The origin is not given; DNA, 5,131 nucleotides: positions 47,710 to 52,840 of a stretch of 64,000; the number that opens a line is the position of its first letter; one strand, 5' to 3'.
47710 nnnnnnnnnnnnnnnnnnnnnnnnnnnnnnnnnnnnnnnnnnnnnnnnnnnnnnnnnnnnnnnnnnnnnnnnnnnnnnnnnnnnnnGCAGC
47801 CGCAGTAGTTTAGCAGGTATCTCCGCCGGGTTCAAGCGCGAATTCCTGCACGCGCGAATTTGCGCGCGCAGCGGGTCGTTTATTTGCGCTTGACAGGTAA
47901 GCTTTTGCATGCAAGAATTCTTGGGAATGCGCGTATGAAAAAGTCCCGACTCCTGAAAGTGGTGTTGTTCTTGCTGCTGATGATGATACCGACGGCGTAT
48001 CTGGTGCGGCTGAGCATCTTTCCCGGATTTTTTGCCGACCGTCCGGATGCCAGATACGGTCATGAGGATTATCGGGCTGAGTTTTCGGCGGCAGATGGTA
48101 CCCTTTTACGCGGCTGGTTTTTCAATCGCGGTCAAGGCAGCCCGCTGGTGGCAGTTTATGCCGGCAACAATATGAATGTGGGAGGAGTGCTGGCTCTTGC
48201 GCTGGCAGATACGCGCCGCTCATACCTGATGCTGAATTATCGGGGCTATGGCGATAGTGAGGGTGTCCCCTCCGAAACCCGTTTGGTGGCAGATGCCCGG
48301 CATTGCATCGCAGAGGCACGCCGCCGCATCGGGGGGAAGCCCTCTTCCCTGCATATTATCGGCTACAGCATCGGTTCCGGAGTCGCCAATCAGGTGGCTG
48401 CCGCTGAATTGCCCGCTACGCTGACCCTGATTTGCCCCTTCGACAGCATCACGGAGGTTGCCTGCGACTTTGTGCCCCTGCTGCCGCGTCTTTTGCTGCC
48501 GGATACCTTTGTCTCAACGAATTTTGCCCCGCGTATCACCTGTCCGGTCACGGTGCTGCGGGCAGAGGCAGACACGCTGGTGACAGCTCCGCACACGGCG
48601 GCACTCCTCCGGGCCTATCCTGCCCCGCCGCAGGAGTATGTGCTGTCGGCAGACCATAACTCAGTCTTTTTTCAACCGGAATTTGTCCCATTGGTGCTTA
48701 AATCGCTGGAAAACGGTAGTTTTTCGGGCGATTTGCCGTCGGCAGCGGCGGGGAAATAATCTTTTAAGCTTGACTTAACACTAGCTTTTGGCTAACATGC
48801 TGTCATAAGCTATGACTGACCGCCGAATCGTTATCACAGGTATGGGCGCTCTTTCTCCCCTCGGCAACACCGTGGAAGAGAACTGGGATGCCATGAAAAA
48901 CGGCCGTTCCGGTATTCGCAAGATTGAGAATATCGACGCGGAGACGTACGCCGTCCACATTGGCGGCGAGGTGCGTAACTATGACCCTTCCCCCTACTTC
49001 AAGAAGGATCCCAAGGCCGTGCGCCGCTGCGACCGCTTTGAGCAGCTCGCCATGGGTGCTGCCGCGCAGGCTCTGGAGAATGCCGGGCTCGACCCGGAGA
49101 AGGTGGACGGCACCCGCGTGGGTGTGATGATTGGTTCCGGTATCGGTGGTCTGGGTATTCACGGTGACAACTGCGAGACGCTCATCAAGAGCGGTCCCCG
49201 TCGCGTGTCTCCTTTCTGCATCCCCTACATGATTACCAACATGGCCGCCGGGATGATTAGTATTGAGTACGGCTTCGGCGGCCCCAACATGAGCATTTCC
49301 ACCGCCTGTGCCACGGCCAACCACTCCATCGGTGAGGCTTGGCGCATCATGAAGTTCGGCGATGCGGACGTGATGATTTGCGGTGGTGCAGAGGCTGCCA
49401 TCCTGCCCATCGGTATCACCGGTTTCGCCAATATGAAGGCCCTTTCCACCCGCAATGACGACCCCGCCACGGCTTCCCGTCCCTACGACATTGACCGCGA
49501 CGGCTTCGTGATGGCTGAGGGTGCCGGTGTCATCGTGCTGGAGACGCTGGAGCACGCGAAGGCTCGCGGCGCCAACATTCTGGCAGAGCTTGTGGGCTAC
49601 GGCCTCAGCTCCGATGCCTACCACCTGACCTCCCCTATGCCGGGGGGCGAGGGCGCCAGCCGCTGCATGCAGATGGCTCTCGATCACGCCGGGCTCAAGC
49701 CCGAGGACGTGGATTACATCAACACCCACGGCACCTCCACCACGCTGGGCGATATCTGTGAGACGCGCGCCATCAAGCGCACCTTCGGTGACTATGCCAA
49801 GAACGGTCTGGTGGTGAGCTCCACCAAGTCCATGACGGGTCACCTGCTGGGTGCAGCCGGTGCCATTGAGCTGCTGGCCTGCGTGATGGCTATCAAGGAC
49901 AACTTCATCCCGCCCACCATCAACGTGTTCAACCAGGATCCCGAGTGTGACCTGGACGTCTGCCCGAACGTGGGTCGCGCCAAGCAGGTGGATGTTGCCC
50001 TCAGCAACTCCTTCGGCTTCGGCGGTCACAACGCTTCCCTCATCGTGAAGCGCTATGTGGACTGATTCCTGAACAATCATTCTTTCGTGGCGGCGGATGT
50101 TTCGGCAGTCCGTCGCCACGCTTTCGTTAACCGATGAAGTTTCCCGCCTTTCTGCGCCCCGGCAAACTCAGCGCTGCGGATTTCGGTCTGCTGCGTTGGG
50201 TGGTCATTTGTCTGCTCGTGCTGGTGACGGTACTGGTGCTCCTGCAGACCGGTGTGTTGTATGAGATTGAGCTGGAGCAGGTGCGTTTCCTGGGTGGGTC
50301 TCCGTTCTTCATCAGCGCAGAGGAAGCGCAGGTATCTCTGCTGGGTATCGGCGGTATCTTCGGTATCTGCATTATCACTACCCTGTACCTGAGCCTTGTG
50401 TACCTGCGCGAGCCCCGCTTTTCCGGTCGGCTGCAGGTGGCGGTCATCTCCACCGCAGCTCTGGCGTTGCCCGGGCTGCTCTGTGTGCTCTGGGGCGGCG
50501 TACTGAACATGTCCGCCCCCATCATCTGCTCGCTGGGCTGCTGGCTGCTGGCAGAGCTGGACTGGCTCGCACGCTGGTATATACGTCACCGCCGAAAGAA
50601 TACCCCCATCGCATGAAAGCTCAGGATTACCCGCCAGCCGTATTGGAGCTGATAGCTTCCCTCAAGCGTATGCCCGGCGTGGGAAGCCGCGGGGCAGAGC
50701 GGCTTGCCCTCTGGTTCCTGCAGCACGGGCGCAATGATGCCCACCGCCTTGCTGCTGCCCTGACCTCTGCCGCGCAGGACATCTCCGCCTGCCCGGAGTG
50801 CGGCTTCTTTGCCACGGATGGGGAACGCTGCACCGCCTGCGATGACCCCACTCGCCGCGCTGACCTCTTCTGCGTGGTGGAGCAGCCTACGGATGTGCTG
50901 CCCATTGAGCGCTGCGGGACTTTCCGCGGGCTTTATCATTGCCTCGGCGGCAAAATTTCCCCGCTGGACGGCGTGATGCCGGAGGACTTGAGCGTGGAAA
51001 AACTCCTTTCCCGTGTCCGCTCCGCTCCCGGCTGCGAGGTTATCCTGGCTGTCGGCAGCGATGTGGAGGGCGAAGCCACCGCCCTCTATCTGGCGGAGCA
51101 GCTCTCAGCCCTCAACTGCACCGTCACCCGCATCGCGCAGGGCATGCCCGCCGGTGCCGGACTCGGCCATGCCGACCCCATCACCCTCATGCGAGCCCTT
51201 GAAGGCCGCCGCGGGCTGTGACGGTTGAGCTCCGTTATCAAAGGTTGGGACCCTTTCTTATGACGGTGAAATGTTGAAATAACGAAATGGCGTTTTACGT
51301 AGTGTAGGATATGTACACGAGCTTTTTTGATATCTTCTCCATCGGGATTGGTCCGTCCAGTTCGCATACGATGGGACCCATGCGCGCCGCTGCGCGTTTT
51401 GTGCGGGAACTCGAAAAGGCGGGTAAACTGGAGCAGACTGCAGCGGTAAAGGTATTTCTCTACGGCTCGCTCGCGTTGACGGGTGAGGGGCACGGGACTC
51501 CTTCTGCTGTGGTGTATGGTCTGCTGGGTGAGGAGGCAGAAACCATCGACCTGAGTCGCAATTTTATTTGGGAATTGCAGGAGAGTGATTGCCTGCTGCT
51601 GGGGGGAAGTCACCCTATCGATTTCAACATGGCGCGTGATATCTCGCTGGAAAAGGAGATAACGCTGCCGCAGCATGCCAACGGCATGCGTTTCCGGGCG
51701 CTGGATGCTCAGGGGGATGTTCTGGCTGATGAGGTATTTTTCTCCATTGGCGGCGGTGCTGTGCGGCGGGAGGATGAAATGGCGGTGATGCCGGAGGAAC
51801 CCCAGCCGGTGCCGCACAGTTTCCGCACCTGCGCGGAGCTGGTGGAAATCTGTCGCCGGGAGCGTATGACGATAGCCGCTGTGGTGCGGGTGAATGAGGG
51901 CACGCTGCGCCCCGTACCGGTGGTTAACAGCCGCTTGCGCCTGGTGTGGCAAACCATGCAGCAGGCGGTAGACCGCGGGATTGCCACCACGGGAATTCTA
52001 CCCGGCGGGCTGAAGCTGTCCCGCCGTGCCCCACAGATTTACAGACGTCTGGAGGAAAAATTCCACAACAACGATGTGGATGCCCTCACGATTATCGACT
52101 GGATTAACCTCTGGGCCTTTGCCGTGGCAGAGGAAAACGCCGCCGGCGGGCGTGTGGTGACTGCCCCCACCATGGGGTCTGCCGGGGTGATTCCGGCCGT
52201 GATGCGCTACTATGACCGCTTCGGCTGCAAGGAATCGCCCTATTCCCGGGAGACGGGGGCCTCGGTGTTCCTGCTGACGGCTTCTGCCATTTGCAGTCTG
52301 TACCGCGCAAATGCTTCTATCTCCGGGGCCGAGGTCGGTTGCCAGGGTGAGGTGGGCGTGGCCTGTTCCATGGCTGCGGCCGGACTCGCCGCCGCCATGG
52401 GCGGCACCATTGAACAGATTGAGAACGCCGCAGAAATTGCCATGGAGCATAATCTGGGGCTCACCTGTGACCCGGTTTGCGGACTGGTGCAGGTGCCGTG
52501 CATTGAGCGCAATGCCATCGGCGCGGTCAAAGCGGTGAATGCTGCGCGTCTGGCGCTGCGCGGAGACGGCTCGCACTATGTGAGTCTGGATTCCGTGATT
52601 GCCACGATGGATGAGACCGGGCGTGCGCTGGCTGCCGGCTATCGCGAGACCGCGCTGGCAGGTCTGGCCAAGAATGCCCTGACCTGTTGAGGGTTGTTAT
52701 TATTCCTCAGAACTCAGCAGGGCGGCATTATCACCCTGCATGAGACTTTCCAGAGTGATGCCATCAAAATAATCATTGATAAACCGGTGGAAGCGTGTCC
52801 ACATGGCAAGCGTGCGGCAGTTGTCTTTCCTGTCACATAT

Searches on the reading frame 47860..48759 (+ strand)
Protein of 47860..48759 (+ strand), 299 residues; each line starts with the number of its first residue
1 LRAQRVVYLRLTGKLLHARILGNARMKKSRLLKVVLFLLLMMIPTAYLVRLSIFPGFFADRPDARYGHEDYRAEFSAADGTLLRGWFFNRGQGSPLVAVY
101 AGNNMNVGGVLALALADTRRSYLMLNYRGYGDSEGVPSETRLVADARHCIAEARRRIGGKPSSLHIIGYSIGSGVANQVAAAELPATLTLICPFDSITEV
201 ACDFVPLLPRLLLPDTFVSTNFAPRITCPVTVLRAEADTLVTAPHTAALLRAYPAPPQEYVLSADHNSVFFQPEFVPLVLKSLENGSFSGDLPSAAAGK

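Call 90: search_protein_families(library=pfam, proteins=[window:47860-48759:+], max_evalue=0.0001)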
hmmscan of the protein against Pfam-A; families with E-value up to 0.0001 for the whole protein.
window:47860-48759:+ (299 aa): 3 families
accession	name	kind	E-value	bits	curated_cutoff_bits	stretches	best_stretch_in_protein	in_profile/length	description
PF12146.15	Hydrolase_4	-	1.1e-06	28.5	27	0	111-194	23-110/239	Serine aminopeptidase, S33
PF12697.13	Abhydrolase_6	-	4e-06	28.1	26.3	1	114-207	22-107/217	Alpha/beta hydrolase family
PF00561.26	Abhydrolase_1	-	5.9e-06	26.6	25.8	1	111-193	19-102/245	alpha/beta hydrolase fold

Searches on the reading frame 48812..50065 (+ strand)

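Call 90: search_protein_families(library=pfam, proteins=[window:48812-50065:+], max_evalue=0.0001)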
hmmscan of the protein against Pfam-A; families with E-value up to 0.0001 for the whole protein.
window:48812-50065:+ (417 aa): 3 families
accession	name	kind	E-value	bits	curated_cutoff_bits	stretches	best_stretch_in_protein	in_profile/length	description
PF00109.32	ketoacyl-synt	-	2.8e-66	224.1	20.8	1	4-249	2-252/252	Beta-ketoacyl synthase, N-terminal domain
PF02801.28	Ketoacyl-synt_C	-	3.2e-42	143.7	20.8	1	257-372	1-118/119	Beta-ketoacyl synthase, C-terminal domain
PF00108.29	Thiolase_N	-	2.6e-06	27.5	26.4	0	157-194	76-113/260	Thiolase, N-terminal domain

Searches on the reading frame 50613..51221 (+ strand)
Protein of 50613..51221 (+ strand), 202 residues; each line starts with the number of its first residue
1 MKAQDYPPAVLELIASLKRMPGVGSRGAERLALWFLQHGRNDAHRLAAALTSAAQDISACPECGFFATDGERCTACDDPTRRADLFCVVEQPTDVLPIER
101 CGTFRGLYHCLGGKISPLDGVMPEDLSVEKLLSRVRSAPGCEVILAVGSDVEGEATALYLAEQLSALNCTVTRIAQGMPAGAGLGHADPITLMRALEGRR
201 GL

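Call 90: search_protein_families(library=pfam, proteins=[window:50613-51221:+], max_evalue=0.0001)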
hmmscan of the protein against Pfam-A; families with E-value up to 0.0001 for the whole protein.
window:50613-51221:+ (202 aa): 4 families
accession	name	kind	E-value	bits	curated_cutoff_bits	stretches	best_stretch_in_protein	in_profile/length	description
PF13662.12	Toprim_4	-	2.7e-23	82.4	25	1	86-175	3-85/85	Toprim domain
PF21176.3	RecR_HhH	-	1.7e-13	50.6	27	1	12-53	3-44/45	RecR, helix-hairpin-helix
PF01751.28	Toprim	-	8.1e-09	36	23.1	1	87-173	3-90/96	Toprim domain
PF21175.2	RecR_C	-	6.9e-08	32.2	22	1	177-200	1-24/24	RecR, C-terminal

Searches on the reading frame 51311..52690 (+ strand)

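Call 90: search_protein_families(library=pfam, proteins=[window:51311-52690:+], max_evalue=0.0001)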
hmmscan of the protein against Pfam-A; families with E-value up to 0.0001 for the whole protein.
window:51311-52690:+ (459 aa): 2 families
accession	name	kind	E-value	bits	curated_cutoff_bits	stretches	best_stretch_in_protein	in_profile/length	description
PF03313.21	SDH_alpha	-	4e-81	272.9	26.4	1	187-453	5-260/260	Serine dehydratase alpha chain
PF03315.21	SDH_beta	-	1.1e-54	185.4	26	1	4-155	1-154/155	Serine dehydratase beta chain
